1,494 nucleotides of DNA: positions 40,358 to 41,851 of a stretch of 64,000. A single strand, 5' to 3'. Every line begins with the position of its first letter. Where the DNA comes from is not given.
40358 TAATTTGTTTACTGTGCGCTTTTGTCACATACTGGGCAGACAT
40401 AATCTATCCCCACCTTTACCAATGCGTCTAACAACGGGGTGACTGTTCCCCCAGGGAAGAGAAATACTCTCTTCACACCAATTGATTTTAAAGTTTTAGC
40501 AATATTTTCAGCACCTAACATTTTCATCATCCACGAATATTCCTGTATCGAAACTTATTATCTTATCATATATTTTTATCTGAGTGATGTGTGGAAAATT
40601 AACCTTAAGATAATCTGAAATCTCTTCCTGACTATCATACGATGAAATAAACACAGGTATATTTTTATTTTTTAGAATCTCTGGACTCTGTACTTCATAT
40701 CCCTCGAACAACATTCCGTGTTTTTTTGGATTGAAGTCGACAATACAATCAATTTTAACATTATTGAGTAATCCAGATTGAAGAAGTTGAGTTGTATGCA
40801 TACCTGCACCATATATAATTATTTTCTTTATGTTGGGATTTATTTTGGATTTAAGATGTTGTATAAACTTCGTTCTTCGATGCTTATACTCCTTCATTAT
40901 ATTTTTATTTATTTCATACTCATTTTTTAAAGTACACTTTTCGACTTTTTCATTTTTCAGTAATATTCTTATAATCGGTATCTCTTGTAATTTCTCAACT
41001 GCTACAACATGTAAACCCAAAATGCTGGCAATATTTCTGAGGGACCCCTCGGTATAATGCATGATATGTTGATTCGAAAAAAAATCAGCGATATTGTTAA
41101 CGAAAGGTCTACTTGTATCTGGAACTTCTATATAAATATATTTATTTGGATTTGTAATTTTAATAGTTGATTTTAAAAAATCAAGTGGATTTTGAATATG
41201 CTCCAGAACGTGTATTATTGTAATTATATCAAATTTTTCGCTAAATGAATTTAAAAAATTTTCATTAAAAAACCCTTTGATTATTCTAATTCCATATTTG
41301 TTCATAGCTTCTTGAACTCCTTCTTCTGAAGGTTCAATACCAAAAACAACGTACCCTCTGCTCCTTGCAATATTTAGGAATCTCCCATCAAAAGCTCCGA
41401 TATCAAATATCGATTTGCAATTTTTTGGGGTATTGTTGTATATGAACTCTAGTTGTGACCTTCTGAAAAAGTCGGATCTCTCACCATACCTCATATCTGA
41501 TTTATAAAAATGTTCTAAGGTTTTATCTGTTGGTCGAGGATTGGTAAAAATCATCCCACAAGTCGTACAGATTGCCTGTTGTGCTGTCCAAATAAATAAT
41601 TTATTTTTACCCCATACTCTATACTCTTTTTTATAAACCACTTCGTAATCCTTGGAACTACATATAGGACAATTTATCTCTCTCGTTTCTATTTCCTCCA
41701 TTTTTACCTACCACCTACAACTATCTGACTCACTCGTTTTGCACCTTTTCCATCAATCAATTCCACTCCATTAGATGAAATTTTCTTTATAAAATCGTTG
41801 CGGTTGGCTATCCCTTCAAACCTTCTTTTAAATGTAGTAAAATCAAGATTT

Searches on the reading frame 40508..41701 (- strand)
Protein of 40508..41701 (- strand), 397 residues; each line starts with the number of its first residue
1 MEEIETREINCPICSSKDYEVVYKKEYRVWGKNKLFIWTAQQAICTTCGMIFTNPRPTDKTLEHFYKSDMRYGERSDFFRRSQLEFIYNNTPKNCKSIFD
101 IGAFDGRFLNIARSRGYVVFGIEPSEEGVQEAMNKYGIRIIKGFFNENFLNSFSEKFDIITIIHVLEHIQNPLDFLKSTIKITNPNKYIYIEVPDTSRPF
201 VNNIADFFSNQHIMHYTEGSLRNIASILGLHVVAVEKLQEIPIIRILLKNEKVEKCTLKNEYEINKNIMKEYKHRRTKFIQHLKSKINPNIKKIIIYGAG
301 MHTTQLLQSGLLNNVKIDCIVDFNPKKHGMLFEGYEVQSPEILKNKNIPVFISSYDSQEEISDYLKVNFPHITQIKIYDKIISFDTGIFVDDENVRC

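Call 3: search_protein_families(library=pfam, proteins=[window:40508-41701:-])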
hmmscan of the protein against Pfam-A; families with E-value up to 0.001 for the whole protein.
window:40508-41701:- (397 aa): 7 families
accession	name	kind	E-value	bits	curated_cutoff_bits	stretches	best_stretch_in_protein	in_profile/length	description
PF13489.12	Methyltransf_23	-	8.3e-20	71.6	27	1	94-234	22-163/164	Methyltransferase domain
PF08241.18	Methyltransf_11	-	4.2e-08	34.1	21.2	1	100-191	2-95/95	Methyltransferase domain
PF07021.18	MetW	-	1.5e-07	31.7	21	1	85-184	5-103/193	Methionine biosynthesis protein MetW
PF08484.17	Methyltransf_14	-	1.8e-07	31.6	23.5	1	239-337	20-114/160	C-methyltransferase C-terminal domain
PF08242.18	Methyltransf_12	-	5.3e-07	30.7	30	1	100-186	2-95/98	Methyltransferase domain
PF13847.12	Methyltransf_31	-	1.3e-06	28.6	27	1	96-209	5-127/145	Methyltransferase domain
PF13649.12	Methyltransf_25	-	6.3e-05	24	27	1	98-185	1-95/97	Methyltransferase domain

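Call 4: search_protein_families(library=ncbifam, proteins=[window:40508-41701:-])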
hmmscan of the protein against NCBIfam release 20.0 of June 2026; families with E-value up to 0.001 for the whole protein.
window:40508-41701:- (397 aa): 2 families
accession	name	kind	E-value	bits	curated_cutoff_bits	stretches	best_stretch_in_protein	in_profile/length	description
TIGR01983.1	UbiG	equivalog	2.6e-08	33.5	102.95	1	87-191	42-151/228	bifunctional 2-polyprenyl-6-hydroxyphenol methylase/3-demethylubiquinol 3-O-methyltransferase UbiG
TIGR02081.1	metW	equivalog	1.5e-07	31.2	189.5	1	82-184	2-103/194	methionine biosynthesis protein MetW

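Call 77: search_solved_structures(query=window:40508-41701:-, max_evalue=0.001)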
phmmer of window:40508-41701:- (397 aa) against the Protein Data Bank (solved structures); distinct sequences matched with E-value up to 0.001: 6.
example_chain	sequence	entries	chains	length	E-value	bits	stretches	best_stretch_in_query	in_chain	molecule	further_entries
3dli_A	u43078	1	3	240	8.6e-07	31.5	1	92-270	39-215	methyltransferase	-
5t6b_A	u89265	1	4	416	6.7e-05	25.3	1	42-238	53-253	Sugar 3-C-methyl transferase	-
5t64_A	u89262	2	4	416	0.0001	24.7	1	43-238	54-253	Sugar 3-C-methyl transferase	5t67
4rv9_A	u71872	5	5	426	0.00013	24.3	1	98-240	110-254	D-mycarose 3-C-methyltransferase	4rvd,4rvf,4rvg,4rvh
3cc8_A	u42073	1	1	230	0.00024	23.5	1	71-198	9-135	Putative methyltransferase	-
2p7h_A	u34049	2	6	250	0.00079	21.8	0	97-178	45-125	Hypothetical protein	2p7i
